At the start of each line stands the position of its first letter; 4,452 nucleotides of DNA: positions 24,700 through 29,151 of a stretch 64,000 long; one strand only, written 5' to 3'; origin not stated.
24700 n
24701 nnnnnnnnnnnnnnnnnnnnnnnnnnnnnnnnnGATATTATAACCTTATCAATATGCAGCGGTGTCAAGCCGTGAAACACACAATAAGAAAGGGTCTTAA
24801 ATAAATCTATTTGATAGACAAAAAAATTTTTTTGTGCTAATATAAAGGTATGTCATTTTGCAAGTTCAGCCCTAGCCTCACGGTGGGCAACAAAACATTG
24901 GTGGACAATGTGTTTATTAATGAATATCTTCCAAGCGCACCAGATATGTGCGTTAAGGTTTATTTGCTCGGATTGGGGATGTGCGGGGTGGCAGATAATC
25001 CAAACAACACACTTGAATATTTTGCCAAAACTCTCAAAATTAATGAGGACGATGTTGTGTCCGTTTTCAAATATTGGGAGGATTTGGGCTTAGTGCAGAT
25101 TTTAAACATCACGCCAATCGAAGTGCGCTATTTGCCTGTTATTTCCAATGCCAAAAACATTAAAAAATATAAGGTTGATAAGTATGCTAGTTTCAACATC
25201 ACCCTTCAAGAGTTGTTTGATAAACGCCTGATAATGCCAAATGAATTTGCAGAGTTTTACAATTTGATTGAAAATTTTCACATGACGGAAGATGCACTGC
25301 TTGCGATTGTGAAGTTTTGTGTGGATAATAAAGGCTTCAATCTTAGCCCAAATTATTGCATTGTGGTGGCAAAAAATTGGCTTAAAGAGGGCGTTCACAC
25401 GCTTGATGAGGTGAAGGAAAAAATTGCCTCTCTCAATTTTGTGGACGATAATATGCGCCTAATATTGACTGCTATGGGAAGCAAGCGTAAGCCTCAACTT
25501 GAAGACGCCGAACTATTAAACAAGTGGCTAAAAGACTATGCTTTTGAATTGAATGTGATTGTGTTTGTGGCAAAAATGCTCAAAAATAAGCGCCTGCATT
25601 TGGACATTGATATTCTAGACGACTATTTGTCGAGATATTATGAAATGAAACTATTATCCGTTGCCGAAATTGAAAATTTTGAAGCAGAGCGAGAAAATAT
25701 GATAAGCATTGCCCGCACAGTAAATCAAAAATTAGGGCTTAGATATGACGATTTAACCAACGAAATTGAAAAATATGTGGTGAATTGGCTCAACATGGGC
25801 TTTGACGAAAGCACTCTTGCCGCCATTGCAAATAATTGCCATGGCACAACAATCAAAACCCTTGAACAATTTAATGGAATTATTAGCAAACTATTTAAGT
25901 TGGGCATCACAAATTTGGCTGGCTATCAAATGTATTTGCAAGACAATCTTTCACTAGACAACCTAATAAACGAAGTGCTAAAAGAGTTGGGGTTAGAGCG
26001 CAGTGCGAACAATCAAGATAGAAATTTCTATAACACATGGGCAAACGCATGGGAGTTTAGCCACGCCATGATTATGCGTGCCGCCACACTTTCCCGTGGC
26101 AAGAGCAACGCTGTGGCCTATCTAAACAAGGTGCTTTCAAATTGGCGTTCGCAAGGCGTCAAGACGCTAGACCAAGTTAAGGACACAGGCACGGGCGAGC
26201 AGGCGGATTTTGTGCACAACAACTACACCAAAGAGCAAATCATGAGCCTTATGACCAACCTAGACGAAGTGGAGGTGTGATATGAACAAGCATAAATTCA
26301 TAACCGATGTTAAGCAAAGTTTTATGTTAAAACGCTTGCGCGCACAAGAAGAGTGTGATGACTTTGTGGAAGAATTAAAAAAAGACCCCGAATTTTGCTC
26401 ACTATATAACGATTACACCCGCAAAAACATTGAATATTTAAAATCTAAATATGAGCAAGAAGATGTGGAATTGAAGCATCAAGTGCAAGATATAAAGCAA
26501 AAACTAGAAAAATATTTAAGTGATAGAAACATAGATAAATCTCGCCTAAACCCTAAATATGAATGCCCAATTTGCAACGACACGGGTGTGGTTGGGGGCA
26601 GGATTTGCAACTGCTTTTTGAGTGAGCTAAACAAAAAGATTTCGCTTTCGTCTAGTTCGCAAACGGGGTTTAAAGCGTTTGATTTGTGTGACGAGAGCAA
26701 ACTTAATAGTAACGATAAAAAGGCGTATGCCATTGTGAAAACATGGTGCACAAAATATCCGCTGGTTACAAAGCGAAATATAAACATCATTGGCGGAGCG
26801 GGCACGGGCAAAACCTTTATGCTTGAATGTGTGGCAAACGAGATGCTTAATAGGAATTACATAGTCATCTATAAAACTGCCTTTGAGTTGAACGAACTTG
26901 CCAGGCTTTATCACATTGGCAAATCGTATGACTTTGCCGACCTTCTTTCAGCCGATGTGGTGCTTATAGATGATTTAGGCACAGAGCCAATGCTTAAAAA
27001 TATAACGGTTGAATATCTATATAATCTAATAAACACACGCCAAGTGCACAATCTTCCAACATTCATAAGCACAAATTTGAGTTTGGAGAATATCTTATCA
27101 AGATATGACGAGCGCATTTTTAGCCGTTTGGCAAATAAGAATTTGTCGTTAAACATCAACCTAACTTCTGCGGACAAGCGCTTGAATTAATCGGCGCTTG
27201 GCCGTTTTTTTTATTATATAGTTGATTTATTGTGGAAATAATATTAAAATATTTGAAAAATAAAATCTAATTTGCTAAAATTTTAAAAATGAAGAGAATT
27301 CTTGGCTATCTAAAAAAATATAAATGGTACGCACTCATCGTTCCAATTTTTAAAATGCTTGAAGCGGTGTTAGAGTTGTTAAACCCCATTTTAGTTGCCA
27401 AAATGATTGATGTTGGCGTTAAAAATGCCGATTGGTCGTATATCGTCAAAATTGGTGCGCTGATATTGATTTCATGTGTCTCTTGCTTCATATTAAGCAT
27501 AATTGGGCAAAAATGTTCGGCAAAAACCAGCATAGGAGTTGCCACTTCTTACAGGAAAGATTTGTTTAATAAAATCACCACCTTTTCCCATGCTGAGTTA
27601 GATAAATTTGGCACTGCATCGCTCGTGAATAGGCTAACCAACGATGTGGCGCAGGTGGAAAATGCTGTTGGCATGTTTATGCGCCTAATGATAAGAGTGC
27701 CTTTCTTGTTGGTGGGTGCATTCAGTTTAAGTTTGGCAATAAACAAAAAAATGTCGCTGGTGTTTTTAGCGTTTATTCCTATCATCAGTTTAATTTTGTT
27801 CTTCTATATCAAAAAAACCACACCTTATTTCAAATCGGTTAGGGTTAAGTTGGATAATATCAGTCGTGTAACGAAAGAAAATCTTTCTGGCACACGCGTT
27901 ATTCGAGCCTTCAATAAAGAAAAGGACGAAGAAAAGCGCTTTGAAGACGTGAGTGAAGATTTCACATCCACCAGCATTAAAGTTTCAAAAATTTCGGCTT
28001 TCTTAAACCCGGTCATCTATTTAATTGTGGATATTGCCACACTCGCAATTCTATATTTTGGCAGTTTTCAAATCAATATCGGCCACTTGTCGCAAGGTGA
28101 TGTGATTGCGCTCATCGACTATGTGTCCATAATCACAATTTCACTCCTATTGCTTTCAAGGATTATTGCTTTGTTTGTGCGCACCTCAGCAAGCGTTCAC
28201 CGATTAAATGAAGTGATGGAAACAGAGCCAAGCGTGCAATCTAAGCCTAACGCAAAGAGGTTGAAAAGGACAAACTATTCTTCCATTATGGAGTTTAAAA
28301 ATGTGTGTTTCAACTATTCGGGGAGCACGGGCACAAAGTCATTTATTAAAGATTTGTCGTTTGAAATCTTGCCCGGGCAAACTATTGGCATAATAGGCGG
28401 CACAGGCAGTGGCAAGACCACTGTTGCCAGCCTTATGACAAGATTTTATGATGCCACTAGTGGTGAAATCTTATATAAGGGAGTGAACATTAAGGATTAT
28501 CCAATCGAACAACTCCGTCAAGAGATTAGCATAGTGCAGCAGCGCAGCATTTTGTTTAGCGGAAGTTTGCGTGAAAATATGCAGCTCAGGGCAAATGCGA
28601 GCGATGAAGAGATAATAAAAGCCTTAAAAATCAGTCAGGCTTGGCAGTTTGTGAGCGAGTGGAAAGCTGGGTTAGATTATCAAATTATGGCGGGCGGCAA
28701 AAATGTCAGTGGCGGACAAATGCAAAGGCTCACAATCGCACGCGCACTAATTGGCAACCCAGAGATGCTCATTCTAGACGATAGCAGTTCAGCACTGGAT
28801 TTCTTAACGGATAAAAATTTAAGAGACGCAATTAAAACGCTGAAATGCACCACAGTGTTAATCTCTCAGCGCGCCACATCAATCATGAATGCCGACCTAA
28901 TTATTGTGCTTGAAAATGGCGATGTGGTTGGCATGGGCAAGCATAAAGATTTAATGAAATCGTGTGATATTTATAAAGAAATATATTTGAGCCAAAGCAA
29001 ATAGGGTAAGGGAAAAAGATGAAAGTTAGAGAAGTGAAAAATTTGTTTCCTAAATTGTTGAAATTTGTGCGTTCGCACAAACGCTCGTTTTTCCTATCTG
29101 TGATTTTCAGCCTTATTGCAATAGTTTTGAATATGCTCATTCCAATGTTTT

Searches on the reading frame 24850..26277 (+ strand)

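Call 65: search_protein_families(library=pfam, proteins=[window:24850-26277:+], max_evalue=0.00001)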
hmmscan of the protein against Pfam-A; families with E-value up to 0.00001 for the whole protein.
window:24850-26277:+ (476 aa): 1 family
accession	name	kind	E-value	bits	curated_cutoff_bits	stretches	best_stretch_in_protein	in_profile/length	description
PF07261.16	DnaB_2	-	3.6e-23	81.5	22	2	126-191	10-73/74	Replication initiation and membrane attachment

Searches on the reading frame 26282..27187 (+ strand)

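Call 65: search_protein_families(library=pfam, proteins=[window:26282-27187:+], max_evalue=0.00001)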
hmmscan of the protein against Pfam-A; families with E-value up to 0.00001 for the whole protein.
window:26282-27187:+ (302 aa): 1 family
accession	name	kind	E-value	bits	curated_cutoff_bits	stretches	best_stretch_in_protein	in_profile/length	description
PF01695.23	IstB_IS21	-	2.9e-10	40.5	24.1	1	162-270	90-198/238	IstB-like ATP binding protein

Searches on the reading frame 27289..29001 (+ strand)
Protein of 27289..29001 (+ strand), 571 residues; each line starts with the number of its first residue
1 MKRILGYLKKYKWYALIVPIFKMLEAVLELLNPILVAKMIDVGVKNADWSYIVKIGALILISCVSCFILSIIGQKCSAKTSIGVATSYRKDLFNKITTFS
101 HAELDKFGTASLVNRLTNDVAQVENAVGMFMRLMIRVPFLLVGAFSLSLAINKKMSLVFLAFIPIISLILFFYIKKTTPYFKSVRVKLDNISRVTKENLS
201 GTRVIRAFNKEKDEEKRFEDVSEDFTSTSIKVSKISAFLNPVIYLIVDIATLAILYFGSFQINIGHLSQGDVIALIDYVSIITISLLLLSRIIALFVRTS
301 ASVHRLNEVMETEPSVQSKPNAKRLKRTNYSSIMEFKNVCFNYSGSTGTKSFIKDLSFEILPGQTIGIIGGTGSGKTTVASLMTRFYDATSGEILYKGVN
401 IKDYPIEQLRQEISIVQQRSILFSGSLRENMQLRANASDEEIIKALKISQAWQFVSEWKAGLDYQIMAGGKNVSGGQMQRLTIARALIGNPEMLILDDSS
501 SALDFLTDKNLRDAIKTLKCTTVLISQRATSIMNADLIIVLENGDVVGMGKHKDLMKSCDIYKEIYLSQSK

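Call 65: search_protein_families(library=pfam, proteins=[window:27289-29001:+], max_evalue=0.00001)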
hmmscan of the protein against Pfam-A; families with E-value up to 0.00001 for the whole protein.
window:27289-29001:+ (571 aa): 2 families
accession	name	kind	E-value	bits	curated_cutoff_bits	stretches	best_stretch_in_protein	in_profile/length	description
PF00664.28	ABC_membrane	-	1.8e-48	166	28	1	17-283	3-271/274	ABC transporter transmembrane region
PF00005.33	ABC_tran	-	1.2e-28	100.9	25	1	354-499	2-135/137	ABC transporter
